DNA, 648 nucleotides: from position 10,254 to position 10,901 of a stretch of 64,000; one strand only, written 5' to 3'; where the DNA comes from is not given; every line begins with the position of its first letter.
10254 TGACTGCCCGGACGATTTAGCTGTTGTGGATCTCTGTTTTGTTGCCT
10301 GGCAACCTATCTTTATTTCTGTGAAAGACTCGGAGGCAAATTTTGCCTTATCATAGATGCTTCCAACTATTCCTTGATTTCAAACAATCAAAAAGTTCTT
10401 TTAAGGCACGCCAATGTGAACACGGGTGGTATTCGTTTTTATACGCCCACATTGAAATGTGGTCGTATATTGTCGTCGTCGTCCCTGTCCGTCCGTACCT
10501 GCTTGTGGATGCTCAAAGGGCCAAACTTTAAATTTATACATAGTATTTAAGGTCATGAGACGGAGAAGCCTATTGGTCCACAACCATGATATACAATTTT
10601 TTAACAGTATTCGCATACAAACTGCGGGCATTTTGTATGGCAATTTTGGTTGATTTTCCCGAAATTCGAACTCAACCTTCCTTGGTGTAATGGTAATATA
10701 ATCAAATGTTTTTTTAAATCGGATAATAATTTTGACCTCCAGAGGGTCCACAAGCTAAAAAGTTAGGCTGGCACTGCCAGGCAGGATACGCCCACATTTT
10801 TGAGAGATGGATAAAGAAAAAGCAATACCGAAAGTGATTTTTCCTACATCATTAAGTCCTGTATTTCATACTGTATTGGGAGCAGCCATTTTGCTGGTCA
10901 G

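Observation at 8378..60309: Family of satellite-carrying non-autonomous elements with hairpin-bearing conserved ends (five loci)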

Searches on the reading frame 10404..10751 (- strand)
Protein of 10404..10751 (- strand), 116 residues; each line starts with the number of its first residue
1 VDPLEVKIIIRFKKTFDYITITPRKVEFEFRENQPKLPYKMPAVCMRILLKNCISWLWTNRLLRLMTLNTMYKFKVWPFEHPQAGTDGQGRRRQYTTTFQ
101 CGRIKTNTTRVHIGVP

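Call 51: search_protein_families(library=pfam, proteins=[window:10404-10751:-], max_evalue=0.01)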
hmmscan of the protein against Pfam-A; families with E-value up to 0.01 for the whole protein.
window:10404-10751:- (116 aa): 0 families
